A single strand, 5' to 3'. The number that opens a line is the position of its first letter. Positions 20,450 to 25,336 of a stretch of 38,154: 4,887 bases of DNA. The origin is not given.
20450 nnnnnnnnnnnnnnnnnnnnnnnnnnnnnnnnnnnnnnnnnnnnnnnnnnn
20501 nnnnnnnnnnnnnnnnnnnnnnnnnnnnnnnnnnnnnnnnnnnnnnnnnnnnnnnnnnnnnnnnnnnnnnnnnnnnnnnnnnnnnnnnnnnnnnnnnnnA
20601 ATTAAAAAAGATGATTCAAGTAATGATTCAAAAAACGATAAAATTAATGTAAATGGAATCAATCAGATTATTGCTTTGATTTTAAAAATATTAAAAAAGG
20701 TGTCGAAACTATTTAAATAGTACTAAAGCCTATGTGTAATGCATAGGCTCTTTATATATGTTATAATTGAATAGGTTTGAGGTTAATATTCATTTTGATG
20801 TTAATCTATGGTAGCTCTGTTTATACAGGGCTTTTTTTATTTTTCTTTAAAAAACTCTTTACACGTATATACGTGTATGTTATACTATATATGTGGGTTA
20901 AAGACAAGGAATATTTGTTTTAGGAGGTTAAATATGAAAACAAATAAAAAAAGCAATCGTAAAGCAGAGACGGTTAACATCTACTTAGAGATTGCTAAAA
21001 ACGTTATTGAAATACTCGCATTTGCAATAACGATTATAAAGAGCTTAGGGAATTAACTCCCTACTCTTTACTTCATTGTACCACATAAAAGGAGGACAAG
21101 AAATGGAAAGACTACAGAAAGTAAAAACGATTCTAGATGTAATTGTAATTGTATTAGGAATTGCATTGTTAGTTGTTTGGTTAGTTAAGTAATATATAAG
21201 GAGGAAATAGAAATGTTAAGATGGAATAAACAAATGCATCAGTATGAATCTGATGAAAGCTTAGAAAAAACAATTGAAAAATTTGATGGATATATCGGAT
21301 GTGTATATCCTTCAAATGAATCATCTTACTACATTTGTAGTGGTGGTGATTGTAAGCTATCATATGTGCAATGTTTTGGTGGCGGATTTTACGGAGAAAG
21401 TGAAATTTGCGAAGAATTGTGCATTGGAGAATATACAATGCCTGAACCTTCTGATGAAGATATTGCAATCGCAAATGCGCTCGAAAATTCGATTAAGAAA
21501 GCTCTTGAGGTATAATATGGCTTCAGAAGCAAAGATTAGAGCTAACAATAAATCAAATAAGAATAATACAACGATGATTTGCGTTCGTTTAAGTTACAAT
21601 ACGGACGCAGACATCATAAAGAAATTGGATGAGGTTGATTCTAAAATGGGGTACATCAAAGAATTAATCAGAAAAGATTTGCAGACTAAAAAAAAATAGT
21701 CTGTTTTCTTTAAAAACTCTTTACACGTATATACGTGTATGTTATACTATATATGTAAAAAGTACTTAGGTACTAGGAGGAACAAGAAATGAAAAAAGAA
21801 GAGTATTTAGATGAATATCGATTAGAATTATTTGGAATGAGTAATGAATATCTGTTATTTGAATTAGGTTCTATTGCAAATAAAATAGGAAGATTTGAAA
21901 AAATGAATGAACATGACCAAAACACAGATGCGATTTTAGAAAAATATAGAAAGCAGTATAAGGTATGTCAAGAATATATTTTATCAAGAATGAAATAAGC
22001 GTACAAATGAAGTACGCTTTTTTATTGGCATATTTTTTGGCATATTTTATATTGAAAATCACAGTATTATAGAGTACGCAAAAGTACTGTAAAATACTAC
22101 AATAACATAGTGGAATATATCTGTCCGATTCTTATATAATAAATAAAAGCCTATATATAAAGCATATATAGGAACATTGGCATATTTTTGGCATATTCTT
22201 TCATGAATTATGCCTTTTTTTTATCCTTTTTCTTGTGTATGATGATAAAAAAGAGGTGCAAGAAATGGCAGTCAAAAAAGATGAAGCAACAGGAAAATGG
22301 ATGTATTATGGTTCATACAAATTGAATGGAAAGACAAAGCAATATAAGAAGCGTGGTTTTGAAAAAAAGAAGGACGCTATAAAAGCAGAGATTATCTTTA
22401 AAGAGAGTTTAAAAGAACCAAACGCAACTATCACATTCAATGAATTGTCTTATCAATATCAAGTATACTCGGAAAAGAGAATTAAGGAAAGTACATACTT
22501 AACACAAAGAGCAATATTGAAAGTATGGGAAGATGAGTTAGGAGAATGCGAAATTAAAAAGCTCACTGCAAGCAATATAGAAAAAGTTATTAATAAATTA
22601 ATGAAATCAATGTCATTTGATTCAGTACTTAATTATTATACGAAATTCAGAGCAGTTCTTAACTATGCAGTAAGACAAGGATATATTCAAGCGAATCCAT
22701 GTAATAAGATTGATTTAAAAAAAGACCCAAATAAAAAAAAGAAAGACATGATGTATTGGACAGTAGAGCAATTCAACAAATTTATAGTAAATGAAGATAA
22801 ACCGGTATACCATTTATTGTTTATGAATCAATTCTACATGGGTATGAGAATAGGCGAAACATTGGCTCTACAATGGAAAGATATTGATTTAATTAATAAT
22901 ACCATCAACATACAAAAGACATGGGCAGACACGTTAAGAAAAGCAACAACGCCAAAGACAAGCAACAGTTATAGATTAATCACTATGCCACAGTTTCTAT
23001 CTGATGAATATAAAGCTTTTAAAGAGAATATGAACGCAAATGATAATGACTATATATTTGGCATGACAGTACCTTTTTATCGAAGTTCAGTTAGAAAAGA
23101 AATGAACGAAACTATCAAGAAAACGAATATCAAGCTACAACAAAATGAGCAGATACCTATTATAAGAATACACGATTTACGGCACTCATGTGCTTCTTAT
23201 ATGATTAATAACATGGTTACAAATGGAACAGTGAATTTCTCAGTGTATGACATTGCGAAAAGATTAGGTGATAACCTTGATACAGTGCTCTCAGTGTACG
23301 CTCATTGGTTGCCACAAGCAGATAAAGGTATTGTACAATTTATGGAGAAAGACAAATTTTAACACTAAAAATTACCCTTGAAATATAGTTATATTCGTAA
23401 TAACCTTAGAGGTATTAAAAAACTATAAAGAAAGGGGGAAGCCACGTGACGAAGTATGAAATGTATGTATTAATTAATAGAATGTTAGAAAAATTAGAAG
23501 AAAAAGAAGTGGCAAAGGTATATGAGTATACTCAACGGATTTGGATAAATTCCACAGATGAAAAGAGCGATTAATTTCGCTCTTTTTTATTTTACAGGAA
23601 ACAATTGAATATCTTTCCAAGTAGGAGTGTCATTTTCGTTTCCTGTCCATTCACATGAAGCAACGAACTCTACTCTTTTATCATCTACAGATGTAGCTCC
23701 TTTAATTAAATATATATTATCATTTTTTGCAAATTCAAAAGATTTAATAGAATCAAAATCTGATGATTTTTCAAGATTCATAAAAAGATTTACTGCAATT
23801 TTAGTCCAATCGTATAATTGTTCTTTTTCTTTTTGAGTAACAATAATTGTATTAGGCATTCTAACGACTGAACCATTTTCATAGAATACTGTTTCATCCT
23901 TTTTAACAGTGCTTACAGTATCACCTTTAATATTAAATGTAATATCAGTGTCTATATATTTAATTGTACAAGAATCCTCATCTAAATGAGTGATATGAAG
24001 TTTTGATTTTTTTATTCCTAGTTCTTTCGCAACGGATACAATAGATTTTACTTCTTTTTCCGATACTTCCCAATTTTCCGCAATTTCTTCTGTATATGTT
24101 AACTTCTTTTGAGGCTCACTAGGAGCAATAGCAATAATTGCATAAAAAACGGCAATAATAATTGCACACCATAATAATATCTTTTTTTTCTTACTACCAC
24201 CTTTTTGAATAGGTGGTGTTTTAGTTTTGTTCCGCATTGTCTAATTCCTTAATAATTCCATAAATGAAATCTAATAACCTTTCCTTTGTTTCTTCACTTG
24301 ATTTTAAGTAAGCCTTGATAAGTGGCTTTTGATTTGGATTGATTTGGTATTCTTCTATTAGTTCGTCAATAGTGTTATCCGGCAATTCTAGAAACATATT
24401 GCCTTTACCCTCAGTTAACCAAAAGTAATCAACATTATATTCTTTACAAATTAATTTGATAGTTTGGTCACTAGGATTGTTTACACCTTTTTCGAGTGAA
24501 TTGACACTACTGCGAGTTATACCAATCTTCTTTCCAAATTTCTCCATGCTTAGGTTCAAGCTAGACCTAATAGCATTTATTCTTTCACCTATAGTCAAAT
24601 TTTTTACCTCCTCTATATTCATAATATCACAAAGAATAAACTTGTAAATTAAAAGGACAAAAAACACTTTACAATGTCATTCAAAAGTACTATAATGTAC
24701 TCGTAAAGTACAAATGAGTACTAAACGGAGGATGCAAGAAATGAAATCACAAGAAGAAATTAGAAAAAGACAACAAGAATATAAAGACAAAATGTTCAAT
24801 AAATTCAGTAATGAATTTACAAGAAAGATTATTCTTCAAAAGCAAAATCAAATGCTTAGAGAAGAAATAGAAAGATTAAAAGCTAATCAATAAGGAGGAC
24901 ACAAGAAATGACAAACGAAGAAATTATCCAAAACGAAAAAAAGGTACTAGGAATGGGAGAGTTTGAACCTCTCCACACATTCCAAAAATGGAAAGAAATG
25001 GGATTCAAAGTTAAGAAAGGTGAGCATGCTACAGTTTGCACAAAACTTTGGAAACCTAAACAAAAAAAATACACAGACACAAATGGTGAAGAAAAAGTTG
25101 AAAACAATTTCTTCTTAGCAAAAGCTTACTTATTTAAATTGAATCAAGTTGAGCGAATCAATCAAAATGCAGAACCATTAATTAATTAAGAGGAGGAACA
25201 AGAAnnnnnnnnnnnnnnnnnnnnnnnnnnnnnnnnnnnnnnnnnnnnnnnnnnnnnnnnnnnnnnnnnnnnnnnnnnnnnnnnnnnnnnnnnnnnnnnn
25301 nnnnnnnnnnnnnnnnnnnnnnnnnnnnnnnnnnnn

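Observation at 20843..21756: Twin, nearly identical promoter-operator modules flanking a moron operon that ends in an RHH regulator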

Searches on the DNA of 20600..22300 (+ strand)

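Call 7: search_dna_similar(query=window:20700-22250:+, collection=phages, mode=distant, max_rows=30)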
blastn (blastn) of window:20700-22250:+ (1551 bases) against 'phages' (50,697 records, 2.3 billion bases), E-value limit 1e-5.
No match.

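Call 72: search_rna_families(source=window, start=20600, end=22300, threshold=evalue, max_evalue=1)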
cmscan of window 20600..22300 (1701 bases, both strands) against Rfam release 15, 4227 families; matches with E-value up to 1: 5.
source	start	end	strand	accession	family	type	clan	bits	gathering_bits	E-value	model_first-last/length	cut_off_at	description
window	22210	22261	+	RF03794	MIR5298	Gene; miRNA;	-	23.8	70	0.69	1-80/80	no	MIR5298 microRNA precursor family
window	21993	22085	-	RF02607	AbsR25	Gene; sRNA;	-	21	47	0.88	1-164/164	no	Acinetobacter sRNA 25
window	21577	21649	+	RF00586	SNORA12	Gene; snRNA; snoRNA; HACA-box;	-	18.7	45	0.61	1-148/148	no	Small nucleolar RNA SNORA12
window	21104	21178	-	RF01419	IsrR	Gene; antisense;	-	18.6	52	0.46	109-187/187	no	Antisense RNA which regulates isiA expression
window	21996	22049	-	RF02503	Atu_C9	Gene; sRNA;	-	13.2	40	0.98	134-192/192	no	Rhizobiales sRNA Atu_C9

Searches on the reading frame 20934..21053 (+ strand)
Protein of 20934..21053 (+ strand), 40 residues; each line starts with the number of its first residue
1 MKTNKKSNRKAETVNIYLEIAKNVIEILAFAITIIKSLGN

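Call 10: search_protein_families(library=pfam, proteins=[window:20934-21053:+], max_evalue=1)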
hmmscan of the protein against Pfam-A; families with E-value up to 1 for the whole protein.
window:20934-21053:+ (40 aa): 0 families

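Call 11: search_protein_families(library=phrogs, proteins=[window:20934-21053:+], max_evalue=1)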
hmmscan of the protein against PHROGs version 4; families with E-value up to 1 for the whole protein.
window:20934-21053:+ (40 aa): 0 families

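Call 28: search_protein_families(library=padloc, proteins=[window:20934-21053:+], max_evalue=1)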
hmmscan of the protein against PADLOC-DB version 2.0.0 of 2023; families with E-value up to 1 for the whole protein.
window:20934-21053:+ (40 aa): 0 families

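Call 29: search_protein_families(library=ncbifam, proteins=[window:20934-21053:+], max_evalue=1)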
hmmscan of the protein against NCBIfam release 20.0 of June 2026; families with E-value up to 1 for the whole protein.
window:20934-21053:+ (40 aa): 0 families

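Call 76: find_homologous_proteins(query=A5, max_evalue=0.001)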
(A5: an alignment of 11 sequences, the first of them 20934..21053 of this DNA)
Query A5 (11 sequences) (40 aa, profile of the alignment): 87 proteins with E <= 0.001 among 637 candidates.
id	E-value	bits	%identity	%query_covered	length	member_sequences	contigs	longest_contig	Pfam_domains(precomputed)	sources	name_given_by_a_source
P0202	2.6e-13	68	85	100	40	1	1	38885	-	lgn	-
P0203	2.8e-13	68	88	100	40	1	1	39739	-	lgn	-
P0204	4.6e-13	67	78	100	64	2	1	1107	-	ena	-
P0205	5.3e-13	67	75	100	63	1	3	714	-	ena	-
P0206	6.7e-13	67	73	100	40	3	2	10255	-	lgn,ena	-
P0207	1.5e-12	65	80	100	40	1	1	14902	-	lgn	-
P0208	1.8e-12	65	78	100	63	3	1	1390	-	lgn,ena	-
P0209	2.3e-12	65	65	93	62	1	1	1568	-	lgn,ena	-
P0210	2.3e-12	65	73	100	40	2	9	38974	-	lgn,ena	-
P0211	2.6e-12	65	78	100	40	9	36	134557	-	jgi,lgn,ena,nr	jgi:hypothetical protein|nr:MAG TPA: hypothetical protein [Caudoviricetes sp.]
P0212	2.6e-12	65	95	100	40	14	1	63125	-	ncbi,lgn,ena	ncbi:hypothetical protein [Holdemanella sp.]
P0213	2.9e-12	65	78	100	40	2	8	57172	-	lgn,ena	-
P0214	3.6e-12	64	75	100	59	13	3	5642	-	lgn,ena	-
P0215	5.7e-12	64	78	100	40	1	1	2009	-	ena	-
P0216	7.1e-12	63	93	100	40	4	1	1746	-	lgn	-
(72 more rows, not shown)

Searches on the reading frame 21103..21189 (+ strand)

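Call 10: search_protein_families(library=pfam, proteins=[window:21103-21189:+], max_evalue=1)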
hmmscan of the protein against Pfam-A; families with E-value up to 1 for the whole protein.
window:21103-21189:+ (29 aa): 1 family
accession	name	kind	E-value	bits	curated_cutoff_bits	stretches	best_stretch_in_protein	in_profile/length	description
PF11271.13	PorA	-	0.51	10.1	29.5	1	3-28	272-297/297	Porin PorA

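Call 11: search_protein_families(library=phrogs, proteins=[window:21103-21189:+], max_evalue=1)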
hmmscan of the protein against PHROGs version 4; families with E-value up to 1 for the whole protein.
window:21103-21189:+ (29 aa): 1 family
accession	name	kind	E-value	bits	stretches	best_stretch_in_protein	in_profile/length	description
phrog_5005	-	unknown function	0.12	13.6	1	10-27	4-21/75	-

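Call 28: search_protein_families(library=padloc, proteins=[window:21103-21189:+], max_evalue=1)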
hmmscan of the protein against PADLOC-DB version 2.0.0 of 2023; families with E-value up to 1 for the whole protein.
window:21103-21189:+ (29 aa): 0 families

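Call 29: search_protein_families(library=ncbifam, proteins=[window:21103-21189:+], max_evalue=1)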
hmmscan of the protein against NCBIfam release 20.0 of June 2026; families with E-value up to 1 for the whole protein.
window:21103-21189:+ (29 aa): 2 families
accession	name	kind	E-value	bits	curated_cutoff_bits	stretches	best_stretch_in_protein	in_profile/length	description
NF042414.1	CLC_0170_fam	subfamily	0.021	14.8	30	1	1-27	29-55/56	CLC_0170 family protein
NF053601.1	asym_polar_PgfA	equivalog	0.21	11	160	1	3-28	276-301/303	cell envelope lipid trafficking protein PgfA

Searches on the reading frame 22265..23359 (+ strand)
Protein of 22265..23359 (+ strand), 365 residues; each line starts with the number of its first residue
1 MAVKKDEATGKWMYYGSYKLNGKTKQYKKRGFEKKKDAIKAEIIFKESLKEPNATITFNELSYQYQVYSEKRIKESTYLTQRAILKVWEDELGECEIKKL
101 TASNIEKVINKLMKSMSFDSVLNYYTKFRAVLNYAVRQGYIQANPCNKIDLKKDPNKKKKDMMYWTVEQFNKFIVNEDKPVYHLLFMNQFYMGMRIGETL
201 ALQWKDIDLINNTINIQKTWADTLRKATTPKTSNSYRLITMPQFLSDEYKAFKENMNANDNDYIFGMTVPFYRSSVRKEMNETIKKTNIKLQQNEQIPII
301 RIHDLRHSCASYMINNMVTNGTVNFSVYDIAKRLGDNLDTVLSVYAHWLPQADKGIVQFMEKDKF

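Call 10: search_protein_families(library=pfam, proteins=[window:22265-23359:+], max_evalue=1)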
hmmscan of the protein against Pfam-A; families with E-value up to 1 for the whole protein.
window:22265-23359:+ (365 aa): 5 families
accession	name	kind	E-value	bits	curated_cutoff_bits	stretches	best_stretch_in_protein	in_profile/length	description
PF00589.27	Phage_integrase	-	2.1e-15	57.4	27.1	1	167-318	8-145/172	Phage integrase family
PF14657.12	Arm-DNA-bind_4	-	1.5e-09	37.8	22.3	1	11-52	1-45/47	Arm DNA-binding domain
PF14659.12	Phage_int_SAM_3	-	7.9e-07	29.6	22.6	1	57-113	1-58/58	Phage integrase, N-terminal SAM-like domain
PF13102.12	Phage_int_SAM_5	-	1.3e-06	29.1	22.3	1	61-149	5-98/98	Phage integrase SAM-like domain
PF22022.2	Phage_int_M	-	9.4e-05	23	27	1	70-149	13-93/96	Phage integrase central domain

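Call 11: search_protein_families(library=phrogs, proteins=[window:22265-23359:+], max_evalue=1)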
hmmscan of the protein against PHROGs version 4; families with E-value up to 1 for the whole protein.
window:22265-23359:+ (365 aa): 8 families
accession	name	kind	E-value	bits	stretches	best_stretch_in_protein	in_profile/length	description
phrog_1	-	integration and excision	2.8e-62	212.8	1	4-361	117-448/611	integrase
phrog_216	-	integration and excision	2e-26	93.8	1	121-360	15-236/301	integrase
phrog_23783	-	integration and excision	8e-20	72.4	1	3-149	6-152/162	integrase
phrog_7685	-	integration and excision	4.3e-09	37.3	1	231-362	123-237/240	integrase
phrog_26960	-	unknown function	3.7e-06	28.2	1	10-120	16-135/146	-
phrog_7244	-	integration and excision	4.9e-05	23.7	1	46-207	64-223/263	integrase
phrog_11647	-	unknown function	0.0018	19.6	1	93-154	22-83/88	-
phrog_5003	-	unknown function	0.15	13.4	1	57-120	30-92/105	-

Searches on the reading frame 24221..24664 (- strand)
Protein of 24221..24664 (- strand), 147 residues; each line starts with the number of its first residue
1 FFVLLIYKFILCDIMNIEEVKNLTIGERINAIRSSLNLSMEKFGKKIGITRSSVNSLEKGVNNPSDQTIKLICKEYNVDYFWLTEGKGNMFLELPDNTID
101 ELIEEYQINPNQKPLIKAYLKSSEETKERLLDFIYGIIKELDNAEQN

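Call 81: search_protein_families(library=pfam, proteins=[window:24221-24664:-], max_evalue=0.0001)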
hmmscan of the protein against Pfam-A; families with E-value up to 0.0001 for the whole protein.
window:24221-24664:- (147 aa): 2 families
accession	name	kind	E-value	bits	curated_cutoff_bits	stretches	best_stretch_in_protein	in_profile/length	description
PF01381.28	HTH_3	-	1.2e-12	48.1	23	1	31-83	3-55/55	Helix-turn-helix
PF12844.13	HTH_19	-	1.5e-09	38.1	30.2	1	26-88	1-63/64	Helix-turn-helix domain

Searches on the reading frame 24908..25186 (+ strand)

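Call 81: search_protein_families(library=pfam, proteins=[window:24908-25186:+], max_evalue=0.0001)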
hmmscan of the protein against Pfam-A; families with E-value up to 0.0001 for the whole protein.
window:24908-25186:+ (93 aa): 1 family
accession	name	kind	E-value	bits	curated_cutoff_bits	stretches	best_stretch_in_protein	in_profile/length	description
PF08401.16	ArdcN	-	7.3e-07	29.9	22.6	1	24-74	68-120/123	N-terminal domain of anti-restriction factor ArdC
